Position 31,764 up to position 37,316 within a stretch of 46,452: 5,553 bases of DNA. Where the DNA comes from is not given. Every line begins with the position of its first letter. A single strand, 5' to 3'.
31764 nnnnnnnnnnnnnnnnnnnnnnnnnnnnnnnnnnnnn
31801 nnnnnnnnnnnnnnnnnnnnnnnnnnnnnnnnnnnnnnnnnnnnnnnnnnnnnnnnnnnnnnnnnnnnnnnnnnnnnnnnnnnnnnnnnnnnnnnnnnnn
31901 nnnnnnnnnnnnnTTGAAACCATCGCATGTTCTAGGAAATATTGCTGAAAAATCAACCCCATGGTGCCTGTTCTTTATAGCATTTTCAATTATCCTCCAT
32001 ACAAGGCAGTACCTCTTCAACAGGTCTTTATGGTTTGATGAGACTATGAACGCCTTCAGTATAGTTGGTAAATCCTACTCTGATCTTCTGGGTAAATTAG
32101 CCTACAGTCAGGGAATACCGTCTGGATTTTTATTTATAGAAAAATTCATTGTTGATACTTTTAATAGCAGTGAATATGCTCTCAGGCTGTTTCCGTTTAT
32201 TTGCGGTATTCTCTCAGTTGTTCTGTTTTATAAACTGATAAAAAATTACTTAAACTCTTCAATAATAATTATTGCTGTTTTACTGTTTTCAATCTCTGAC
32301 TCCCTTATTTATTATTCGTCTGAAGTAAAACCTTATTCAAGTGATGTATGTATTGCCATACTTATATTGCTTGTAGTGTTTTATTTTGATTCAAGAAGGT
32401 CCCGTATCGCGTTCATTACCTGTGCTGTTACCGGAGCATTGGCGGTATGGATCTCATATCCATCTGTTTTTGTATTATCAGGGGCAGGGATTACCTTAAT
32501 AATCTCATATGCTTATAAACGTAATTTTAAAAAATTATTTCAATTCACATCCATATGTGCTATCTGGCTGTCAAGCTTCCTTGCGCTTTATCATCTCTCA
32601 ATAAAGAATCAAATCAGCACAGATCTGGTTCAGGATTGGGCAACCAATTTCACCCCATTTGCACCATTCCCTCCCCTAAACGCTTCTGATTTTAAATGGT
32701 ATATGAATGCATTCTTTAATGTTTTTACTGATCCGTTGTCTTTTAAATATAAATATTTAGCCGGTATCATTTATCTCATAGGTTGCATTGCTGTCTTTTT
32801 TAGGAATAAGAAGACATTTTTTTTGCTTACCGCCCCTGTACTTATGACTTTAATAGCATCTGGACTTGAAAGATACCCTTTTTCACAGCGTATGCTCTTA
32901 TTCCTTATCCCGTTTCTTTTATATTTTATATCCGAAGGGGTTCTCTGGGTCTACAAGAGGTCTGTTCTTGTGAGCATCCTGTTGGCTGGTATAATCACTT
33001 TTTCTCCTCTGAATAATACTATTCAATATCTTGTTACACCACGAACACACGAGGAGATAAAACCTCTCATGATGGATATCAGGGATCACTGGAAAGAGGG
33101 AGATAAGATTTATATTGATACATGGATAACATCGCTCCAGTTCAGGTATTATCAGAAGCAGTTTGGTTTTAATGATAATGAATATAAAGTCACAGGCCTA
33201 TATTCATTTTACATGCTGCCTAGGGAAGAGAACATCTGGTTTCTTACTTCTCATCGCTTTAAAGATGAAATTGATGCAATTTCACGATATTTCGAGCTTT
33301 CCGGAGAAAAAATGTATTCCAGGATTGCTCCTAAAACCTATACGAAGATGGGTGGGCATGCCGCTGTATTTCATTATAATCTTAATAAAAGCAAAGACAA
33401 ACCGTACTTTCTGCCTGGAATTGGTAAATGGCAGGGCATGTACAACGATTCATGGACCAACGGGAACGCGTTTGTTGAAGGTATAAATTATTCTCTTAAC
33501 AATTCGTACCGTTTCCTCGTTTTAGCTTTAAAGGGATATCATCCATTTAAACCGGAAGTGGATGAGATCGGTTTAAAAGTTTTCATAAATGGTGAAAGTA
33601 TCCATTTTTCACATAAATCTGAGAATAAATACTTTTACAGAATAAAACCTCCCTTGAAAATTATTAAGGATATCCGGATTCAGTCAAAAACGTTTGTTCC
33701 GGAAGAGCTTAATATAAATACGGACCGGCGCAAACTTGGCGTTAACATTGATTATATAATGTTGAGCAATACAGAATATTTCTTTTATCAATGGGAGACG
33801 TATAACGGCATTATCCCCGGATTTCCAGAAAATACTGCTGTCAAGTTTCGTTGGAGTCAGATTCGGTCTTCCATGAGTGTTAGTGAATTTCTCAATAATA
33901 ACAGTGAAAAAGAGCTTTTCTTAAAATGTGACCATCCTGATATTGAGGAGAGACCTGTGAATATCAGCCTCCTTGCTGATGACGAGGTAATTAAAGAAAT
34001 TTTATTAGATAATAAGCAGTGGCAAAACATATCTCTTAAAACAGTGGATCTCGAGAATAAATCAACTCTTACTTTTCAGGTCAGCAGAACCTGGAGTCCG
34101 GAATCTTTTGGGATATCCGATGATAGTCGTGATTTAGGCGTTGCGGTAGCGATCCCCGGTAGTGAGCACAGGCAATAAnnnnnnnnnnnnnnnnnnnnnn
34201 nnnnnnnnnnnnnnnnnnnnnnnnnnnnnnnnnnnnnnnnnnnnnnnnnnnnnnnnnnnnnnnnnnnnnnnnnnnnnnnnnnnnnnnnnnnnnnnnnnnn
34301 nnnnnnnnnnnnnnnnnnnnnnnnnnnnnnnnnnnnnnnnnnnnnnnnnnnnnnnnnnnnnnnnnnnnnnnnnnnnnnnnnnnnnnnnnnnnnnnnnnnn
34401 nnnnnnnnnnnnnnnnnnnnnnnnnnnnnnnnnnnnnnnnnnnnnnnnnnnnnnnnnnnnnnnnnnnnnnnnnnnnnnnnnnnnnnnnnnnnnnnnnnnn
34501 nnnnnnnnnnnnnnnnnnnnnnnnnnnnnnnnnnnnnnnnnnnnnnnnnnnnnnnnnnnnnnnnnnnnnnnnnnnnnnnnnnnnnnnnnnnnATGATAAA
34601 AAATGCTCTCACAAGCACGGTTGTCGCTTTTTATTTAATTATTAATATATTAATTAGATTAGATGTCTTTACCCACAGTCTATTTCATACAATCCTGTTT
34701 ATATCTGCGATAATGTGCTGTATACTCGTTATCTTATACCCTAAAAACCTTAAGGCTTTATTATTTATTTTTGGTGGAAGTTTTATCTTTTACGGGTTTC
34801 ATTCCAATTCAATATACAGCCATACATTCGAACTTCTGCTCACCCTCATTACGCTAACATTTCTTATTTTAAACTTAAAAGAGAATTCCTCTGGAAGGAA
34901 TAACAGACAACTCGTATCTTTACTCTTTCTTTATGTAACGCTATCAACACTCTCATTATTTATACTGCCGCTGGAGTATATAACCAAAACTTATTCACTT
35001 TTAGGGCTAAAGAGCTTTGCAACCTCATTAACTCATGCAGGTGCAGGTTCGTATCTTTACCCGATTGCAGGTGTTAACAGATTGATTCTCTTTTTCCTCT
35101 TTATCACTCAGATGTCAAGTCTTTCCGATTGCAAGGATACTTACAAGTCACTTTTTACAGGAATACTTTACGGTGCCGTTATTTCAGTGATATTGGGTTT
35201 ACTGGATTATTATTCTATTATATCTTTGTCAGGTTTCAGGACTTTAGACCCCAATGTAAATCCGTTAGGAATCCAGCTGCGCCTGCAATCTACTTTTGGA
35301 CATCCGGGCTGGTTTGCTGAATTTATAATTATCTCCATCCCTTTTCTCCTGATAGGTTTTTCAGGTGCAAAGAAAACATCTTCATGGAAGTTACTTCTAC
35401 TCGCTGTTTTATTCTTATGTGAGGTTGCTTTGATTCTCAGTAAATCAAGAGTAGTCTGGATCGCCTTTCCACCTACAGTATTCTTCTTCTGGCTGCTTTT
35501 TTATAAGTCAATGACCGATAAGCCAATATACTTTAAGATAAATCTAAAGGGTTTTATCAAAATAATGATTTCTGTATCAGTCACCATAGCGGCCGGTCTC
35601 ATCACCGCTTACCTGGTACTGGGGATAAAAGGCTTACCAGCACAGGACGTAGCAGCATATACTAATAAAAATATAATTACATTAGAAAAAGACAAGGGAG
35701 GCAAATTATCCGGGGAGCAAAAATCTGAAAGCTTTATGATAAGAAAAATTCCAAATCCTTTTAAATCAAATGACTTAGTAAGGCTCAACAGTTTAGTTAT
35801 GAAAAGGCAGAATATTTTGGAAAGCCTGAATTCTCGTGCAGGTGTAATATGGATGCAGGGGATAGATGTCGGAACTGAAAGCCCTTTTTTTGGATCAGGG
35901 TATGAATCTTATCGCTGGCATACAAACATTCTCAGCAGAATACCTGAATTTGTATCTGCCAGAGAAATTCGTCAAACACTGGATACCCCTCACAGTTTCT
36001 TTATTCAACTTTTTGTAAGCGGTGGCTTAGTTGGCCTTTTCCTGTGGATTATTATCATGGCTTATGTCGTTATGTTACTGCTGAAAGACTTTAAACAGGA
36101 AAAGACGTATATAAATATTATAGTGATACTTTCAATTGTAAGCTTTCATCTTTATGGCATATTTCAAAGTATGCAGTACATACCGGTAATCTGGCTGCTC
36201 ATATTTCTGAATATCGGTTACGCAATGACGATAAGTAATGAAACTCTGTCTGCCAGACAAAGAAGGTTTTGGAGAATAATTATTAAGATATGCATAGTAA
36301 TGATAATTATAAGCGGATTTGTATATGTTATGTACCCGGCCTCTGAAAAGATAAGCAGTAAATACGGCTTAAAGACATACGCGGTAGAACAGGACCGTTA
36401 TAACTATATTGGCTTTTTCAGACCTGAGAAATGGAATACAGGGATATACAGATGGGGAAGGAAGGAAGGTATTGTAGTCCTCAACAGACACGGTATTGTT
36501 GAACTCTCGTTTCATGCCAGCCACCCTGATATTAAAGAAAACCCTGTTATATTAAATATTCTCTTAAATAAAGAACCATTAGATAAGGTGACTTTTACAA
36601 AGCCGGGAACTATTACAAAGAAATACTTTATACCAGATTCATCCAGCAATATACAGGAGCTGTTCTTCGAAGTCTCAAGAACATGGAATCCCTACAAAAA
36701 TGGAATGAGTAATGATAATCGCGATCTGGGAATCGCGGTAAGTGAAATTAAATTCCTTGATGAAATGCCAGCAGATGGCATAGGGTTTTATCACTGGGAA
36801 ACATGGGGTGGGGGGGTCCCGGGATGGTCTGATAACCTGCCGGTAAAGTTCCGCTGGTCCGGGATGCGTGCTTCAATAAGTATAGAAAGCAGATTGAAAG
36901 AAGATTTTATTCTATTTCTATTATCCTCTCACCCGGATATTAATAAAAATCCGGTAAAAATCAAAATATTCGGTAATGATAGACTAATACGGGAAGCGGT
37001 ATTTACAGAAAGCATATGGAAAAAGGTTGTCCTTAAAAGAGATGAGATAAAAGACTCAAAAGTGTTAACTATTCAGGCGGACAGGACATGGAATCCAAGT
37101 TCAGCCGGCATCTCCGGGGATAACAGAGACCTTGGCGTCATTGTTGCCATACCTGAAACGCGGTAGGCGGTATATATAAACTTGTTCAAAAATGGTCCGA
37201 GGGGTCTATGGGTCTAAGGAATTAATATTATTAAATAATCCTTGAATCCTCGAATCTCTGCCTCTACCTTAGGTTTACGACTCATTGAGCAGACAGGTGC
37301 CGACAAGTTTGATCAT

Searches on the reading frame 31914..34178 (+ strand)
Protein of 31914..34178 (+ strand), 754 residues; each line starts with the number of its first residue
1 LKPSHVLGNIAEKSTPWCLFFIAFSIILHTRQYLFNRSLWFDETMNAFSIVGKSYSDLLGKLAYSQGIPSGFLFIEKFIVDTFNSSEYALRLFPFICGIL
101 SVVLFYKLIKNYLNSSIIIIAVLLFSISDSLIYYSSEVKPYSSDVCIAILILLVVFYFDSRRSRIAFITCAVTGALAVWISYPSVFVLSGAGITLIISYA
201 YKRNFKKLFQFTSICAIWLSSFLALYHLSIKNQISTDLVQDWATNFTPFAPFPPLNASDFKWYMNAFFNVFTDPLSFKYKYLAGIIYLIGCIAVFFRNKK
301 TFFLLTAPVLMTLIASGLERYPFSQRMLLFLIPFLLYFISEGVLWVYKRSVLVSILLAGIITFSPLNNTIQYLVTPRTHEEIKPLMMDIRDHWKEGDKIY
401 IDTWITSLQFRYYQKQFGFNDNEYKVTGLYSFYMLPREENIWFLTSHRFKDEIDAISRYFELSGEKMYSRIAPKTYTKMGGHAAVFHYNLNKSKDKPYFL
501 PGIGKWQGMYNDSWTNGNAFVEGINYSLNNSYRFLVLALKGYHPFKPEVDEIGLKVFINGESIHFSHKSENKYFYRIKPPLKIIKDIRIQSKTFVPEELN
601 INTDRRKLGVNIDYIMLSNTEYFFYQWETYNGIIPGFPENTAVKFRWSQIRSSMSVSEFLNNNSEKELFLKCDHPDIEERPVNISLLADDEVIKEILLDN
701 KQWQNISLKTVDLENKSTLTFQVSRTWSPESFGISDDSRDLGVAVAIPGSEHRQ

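Call 8: search_protein_families(library=ncbifam, proteins=[window:31914-34178:+], max_evalue=0.001)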
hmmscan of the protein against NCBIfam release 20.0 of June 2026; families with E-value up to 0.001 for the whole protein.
window:31914-34178:+ (754 aa): 1 family
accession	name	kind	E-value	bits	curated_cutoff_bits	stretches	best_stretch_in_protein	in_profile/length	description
TIGR03663.1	TIGR03663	subfamily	3.7e-08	32.8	126.25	1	34-177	19-159/435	flippase activity-associated protein Agl23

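Call 41: search_protein_families(library=pfam, proteins=[window:31914-34178:+], max_evalue=0.001)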
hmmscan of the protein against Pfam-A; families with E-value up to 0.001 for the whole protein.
window:31914-34178:+ (754 aa): 1 family
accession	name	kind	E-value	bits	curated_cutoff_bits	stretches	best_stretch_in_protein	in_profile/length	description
PF13231.12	PMT_2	-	6e-10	40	26.1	1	72-222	6-154/160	Dolichyl-phosphate-mannose-protein mannosyltransferase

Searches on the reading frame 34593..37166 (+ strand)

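Call 8: search_protein_families(library=ncbifam, proteins=[window:34593-37166:+], max_evalue=0.001)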
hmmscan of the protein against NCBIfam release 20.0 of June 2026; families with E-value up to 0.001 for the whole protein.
window:34593-37166:+ (857 aa): 0 families

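Call 41: search_protein_families(library=pfam, proteins=[window:34593-37166:+], max_evalue=0.001)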
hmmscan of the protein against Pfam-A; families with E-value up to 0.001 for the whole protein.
window:34593-37166:+ (857 aa): 1 family
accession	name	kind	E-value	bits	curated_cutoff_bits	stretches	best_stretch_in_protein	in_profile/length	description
PF04932.20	Wzy_C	-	5.3e-13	49.4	31.7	1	272-486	2-149/149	O-Antigen ligase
